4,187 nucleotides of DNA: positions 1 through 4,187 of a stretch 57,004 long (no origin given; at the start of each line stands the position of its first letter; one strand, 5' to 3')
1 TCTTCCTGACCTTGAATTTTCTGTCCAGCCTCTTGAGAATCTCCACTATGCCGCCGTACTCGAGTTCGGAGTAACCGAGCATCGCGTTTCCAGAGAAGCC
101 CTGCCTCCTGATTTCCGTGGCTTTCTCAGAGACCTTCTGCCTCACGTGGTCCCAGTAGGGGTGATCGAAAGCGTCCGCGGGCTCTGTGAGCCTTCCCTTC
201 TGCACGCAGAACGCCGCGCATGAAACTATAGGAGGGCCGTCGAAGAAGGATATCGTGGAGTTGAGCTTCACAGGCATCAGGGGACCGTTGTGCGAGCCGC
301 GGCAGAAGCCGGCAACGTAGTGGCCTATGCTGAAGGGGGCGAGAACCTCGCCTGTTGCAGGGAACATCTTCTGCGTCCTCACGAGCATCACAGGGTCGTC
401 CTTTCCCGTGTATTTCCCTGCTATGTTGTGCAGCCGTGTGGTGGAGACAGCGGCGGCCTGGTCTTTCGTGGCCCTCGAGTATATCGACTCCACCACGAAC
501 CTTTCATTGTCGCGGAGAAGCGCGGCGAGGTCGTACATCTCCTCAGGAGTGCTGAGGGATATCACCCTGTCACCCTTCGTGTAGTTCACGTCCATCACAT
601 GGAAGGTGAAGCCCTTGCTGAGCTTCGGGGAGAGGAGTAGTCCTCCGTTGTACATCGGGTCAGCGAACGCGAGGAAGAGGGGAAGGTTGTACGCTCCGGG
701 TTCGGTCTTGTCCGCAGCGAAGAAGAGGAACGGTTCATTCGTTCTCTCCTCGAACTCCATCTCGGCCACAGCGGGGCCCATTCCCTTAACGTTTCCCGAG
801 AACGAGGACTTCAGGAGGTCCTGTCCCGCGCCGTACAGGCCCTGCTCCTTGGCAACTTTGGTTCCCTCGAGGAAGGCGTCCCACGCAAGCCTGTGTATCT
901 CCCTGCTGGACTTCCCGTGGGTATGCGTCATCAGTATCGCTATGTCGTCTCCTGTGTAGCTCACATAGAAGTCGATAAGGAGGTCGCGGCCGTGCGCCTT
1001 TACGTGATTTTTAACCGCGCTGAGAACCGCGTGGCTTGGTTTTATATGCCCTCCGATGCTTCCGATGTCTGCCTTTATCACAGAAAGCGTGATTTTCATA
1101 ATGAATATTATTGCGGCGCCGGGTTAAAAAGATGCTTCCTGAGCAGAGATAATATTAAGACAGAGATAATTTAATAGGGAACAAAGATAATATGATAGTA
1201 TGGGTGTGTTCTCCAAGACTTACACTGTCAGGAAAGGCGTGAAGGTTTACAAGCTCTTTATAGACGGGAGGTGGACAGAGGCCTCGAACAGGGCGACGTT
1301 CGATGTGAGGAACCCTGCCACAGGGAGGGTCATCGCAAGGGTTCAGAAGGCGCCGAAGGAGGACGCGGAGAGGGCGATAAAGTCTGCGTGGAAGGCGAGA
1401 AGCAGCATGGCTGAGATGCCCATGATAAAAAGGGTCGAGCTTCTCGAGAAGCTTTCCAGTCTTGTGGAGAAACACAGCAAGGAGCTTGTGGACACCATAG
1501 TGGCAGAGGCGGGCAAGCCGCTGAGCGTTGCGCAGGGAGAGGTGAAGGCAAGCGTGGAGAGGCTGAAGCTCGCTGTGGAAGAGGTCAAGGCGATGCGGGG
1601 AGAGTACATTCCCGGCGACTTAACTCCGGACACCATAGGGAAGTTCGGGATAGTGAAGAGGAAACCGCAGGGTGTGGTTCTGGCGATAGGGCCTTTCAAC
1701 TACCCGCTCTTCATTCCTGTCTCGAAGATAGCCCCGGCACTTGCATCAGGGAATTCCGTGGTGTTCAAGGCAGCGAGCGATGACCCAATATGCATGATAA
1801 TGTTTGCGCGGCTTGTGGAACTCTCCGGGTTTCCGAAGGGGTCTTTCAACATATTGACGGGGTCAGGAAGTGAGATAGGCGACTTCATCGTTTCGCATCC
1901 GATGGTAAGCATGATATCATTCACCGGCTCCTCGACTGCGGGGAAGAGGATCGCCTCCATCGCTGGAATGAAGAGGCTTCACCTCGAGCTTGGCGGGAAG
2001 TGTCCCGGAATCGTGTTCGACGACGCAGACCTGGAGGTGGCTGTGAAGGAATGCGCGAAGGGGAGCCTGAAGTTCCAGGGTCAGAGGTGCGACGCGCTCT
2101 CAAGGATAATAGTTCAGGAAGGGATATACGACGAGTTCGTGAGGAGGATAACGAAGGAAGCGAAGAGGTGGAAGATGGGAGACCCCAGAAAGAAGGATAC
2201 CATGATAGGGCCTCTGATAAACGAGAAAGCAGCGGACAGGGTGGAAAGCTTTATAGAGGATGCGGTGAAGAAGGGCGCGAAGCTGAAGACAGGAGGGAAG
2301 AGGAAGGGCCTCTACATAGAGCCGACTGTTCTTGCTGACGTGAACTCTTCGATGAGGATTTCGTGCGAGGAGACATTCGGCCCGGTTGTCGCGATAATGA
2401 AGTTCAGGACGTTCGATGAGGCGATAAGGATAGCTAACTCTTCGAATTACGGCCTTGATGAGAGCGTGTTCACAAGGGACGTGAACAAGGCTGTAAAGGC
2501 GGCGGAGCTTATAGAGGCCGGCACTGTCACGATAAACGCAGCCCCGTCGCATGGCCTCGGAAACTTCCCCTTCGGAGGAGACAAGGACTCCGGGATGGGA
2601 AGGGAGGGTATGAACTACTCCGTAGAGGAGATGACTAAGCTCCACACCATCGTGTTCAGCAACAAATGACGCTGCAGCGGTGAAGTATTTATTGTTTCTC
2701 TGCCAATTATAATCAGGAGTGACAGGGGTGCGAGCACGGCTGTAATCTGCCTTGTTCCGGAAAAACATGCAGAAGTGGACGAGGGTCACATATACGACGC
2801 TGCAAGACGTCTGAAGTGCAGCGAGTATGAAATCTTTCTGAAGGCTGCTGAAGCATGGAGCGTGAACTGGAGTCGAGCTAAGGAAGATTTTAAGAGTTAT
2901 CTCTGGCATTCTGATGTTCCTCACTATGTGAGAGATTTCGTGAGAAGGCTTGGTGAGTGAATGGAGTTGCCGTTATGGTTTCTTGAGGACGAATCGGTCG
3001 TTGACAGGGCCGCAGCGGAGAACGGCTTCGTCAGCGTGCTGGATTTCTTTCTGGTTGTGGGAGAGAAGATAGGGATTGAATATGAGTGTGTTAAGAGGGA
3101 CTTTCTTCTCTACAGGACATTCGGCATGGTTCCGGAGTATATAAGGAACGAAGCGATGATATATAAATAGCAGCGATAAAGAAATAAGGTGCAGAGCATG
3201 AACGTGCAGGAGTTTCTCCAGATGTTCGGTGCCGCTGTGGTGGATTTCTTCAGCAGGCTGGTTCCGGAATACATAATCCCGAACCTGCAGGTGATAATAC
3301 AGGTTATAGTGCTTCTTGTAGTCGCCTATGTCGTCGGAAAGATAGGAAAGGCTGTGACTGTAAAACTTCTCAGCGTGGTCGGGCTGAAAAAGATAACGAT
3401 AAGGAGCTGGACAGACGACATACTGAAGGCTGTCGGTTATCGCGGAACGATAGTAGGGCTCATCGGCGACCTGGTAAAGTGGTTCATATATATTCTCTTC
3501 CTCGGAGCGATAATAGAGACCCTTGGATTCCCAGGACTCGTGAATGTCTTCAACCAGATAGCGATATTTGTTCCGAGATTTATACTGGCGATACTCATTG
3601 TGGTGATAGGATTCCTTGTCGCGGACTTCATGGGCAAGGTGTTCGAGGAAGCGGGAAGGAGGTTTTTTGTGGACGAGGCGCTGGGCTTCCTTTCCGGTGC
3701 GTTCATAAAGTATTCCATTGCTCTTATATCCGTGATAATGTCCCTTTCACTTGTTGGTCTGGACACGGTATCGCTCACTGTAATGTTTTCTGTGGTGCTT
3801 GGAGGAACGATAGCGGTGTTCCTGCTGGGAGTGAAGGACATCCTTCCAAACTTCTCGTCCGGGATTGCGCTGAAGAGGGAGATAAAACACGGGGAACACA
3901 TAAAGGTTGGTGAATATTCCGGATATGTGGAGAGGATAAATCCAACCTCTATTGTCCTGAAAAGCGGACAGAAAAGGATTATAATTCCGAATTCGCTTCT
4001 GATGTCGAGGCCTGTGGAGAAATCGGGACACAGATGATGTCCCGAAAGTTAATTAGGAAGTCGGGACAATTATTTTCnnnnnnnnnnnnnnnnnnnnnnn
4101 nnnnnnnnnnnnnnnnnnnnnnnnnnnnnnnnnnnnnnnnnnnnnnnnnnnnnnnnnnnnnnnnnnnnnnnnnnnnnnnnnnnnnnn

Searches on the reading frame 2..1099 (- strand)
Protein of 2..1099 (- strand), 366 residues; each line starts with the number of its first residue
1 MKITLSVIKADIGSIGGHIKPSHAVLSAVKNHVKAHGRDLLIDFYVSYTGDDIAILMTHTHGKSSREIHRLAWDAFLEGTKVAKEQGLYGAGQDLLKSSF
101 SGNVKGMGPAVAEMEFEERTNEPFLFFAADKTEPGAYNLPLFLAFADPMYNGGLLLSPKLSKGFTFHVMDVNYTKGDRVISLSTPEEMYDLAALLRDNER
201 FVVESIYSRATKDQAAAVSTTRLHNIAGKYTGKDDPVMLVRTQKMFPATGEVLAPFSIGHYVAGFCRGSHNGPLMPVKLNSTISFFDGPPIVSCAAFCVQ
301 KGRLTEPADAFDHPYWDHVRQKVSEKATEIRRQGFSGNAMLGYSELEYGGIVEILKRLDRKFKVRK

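Call 62: search_protein_families(library=pfam, proteins=[window:2-1099:-], max_evalue=0.0001)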
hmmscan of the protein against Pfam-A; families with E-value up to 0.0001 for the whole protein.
window:2-1099:- (366 aa): 1 family
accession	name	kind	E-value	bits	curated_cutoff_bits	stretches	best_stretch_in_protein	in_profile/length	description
PF01950.21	FBPase_3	-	9.5e-163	541.9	25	1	2-363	1-361/361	Fructose-1,6-bisphosphatase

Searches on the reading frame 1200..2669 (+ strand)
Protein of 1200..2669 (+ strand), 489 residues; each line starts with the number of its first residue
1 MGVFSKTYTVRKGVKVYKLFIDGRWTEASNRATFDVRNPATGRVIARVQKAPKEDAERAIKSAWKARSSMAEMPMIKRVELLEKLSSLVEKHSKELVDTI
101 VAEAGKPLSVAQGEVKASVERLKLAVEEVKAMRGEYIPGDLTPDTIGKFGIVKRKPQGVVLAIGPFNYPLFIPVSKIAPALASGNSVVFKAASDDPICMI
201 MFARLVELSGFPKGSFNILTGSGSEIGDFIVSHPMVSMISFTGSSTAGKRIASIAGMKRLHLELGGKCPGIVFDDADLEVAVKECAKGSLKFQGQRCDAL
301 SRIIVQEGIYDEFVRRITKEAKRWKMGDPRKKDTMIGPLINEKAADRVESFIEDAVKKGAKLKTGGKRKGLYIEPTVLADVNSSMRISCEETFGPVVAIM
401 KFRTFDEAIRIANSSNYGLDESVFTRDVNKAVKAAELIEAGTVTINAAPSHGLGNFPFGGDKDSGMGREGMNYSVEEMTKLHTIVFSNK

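Call 62: search_protein_families(library=pfam, proteins=[window:1200-2669:+], max_evalue=0.0001)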
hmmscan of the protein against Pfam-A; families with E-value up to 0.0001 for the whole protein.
window:1200-2669:+ (489 aa): 2 families
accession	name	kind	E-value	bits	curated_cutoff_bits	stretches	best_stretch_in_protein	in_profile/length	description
PF00171.27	Aldedh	-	1.2e-161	538.8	23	1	25-484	1-461/461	Aldehyde dehydrogenase family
PF05893.19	LuxC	-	2.4e-05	23.9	21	1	152-326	84-264/401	Acyl-CoA reductase (LuxC)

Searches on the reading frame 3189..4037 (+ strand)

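Call 62: search_protein_families(library=pfam, proteins=[window:3189-4037:+], max_evalue=0.0001)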
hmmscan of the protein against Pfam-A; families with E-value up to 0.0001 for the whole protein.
window:3189-4037:+ (282 aa): 2 families
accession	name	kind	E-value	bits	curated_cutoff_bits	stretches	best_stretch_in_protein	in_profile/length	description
PF05552.17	MS_channel_1st_1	-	5.9e-09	36.1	22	1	117-163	3-49/50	Mechanosensitive ion channel, conserved TM helix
PF00924.24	MS_channel_2nd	-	9.6e-07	29.3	20.2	1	218-276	2-63/68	Mechanosensitive ion channel, beta-domain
